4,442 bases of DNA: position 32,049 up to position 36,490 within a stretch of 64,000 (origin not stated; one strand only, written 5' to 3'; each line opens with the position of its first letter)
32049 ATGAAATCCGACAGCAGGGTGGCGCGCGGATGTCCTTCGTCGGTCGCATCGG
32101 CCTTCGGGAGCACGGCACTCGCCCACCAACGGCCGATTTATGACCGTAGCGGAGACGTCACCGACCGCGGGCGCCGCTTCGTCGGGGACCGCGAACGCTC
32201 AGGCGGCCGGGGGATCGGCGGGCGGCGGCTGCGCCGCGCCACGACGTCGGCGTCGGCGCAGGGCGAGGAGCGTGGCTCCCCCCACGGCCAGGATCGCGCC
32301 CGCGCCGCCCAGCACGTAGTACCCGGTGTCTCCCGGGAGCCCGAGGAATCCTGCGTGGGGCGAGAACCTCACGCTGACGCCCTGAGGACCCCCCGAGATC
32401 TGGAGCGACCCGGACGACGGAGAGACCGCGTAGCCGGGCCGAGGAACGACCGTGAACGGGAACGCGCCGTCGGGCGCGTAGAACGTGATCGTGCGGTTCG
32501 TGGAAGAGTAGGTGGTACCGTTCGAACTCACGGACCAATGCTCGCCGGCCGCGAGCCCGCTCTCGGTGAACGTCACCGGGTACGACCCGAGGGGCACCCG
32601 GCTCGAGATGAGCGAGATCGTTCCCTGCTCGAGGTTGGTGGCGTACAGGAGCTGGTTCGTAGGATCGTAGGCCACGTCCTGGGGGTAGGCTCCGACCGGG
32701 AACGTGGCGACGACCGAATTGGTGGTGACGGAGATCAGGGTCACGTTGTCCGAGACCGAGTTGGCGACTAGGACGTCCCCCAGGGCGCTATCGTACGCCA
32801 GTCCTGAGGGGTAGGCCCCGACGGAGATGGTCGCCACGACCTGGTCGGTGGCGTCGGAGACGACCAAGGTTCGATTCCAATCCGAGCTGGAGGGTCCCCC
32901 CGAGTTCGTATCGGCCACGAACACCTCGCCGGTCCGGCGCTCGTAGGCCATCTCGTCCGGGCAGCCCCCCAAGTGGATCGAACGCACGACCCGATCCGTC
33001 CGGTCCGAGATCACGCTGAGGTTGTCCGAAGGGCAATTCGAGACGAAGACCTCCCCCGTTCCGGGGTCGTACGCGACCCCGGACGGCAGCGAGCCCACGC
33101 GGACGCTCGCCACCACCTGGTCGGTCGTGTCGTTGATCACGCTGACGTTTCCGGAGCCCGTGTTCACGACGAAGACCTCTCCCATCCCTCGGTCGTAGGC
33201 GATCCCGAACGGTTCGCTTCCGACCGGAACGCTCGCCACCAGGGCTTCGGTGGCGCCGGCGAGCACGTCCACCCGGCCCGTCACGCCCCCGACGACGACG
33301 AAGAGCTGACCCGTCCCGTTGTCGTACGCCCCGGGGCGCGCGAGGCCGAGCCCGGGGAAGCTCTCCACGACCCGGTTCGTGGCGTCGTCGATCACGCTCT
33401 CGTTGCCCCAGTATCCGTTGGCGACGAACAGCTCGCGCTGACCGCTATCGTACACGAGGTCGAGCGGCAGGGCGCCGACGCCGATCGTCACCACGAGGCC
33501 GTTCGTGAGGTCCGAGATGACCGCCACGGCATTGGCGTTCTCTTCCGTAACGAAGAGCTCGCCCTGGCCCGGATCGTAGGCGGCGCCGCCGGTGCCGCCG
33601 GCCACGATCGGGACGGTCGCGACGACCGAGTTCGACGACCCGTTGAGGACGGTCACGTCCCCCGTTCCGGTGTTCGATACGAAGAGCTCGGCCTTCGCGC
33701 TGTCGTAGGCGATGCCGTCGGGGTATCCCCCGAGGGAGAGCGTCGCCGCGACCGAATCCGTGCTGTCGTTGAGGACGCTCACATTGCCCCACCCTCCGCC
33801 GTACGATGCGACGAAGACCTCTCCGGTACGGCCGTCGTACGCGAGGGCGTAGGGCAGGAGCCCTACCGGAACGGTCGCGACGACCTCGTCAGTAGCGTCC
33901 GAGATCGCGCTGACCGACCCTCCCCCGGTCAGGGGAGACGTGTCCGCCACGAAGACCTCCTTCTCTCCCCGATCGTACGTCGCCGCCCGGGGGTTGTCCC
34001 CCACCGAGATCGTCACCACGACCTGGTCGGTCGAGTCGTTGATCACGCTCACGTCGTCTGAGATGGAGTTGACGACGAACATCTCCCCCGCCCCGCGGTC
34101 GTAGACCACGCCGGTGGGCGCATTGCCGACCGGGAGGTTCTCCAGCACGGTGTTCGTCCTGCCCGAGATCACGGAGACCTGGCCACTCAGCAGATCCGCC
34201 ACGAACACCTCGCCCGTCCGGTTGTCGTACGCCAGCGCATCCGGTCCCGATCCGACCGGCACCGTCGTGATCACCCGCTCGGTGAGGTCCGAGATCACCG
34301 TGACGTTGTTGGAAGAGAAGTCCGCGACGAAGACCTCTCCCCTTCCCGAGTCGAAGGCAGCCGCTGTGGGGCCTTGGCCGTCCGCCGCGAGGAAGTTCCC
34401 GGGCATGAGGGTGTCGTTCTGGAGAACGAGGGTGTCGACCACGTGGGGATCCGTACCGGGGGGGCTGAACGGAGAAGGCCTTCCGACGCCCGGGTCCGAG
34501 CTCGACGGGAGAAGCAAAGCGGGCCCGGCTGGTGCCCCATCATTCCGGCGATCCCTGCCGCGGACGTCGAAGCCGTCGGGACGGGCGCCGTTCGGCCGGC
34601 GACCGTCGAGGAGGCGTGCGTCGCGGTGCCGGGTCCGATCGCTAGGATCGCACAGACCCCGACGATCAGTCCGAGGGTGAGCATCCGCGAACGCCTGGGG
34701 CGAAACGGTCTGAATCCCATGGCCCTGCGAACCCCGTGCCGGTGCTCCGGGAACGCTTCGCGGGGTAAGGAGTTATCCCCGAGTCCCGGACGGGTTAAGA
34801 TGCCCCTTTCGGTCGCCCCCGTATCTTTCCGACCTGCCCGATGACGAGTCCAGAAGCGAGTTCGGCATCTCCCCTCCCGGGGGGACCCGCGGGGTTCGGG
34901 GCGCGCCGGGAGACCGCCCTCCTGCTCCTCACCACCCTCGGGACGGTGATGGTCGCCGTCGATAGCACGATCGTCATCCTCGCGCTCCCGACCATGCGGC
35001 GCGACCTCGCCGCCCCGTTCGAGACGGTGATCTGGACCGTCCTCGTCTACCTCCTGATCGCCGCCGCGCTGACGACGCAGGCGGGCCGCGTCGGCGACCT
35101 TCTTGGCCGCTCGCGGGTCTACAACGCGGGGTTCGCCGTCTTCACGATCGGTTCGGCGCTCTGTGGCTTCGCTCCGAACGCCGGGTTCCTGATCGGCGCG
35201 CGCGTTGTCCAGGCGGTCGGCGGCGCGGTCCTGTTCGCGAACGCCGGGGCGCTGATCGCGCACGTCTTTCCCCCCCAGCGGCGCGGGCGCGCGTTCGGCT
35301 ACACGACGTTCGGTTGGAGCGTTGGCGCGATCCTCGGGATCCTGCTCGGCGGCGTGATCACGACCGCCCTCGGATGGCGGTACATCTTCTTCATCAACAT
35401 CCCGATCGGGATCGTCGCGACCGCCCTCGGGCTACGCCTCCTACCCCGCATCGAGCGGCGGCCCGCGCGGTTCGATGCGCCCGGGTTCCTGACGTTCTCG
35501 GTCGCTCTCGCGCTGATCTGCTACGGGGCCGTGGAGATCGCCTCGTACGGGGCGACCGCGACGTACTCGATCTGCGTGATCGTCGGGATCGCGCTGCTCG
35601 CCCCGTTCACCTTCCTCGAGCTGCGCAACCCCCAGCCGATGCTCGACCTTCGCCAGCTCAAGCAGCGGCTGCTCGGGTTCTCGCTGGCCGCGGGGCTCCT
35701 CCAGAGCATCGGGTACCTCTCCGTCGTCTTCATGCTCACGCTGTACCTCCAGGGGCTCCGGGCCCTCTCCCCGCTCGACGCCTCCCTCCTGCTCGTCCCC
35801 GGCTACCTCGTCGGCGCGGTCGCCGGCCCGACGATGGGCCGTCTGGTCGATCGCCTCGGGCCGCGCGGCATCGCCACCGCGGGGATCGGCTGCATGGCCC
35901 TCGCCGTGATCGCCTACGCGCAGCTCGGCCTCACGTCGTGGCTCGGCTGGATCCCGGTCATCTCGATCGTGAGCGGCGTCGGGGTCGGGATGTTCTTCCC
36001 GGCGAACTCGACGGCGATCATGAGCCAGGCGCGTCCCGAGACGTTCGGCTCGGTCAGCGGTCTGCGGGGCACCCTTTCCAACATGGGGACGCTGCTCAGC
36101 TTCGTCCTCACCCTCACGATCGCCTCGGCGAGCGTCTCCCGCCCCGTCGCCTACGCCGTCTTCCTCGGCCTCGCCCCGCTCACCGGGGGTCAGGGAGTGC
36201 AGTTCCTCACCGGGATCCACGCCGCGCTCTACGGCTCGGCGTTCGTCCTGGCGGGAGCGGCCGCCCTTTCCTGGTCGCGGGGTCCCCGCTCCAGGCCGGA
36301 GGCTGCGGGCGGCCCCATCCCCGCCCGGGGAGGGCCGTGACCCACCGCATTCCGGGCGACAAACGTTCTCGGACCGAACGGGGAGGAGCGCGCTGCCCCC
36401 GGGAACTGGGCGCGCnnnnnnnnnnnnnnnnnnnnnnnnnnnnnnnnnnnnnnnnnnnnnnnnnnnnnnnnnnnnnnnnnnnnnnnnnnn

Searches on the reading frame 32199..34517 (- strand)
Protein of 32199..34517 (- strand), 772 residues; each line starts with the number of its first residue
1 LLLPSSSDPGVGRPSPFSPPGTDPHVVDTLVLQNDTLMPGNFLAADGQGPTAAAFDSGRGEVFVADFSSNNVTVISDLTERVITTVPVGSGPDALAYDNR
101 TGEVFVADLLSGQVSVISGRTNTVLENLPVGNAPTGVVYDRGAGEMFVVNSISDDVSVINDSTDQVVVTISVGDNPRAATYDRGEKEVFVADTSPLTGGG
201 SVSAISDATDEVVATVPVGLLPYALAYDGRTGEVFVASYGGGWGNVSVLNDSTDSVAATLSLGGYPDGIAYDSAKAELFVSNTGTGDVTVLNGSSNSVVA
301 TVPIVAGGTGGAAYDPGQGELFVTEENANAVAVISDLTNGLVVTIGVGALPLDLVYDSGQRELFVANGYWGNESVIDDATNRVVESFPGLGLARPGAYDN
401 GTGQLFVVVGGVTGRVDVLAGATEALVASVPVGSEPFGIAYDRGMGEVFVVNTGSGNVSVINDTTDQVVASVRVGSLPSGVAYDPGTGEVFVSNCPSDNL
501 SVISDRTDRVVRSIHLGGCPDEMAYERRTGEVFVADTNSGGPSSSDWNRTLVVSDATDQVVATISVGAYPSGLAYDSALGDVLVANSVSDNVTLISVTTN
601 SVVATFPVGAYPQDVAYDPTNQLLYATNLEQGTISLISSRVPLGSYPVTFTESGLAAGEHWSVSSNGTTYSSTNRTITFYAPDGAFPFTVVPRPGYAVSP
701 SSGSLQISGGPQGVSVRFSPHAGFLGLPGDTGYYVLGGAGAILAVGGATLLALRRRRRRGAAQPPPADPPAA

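Call 46: search_protein_families(library=pfam, proteins=[window:32199-34517:-], max_evalue=0.001)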
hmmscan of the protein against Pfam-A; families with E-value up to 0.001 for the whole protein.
window:32199-34517:- (772 aa): 5 families
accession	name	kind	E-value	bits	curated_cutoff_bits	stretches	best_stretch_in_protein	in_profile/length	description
PF21783.3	YNCE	-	1.3e-15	58.1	27.1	1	143-439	39-331/339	YNCE-like beta-propeller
PF01436.27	NHL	-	1.5e-12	47.3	20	0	569-587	3-20/28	NHL repeat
PF10282.15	Lactonase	-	1.3e-05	25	21.7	0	46-120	151-221/344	Lactonase, 7-bladed beta-propeller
PF25174.1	Beta-prop_THOC3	-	7.6e-05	22.3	305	0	561-628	82-148/272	THOC3 beta-propeller domain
PF13860.13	FlgD_ig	-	0.00057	20.2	27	0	549-572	25-48/79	FlgD Ig-like domain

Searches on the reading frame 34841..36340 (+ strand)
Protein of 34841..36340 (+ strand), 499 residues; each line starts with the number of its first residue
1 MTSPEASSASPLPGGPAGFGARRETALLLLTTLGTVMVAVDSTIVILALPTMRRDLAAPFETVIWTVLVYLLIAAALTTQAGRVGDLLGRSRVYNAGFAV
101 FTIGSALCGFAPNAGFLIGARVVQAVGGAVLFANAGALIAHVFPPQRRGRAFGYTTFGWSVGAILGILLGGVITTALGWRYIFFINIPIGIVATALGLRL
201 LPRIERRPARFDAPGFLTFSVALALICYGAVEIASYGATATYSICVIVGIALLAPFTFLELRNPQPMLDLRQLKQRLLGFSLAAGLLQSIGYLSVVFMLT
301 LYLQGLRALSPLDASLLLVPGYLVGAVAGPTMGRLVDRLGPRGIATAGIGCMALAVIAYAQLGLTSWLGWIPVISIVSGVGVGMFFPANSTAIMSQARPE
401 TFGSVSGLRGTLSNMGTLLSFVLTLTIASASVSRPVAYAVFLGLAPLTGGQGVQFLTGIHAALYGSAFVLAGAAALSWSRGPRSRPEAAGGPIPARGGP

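Call 46: search_protein_families(library=pfam, proteins=[window:34841-36340:+], max_evalue=0.001)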
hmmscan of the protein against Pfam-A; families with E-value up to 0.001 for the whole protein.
window:34841-36340:+ (499 aa): 2 families
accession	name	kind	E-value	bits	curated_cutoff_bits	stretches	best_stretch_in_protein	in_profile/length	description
PF07690.21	MFS_1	-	2.2e-56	191.7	33.4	1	32-419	2-345/347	Major Facilitator Superfamily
PF00083.30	Sugar_tr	-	5.6e-07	29.2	22.3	1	63-198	48-189/452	Sugar (and other) transporter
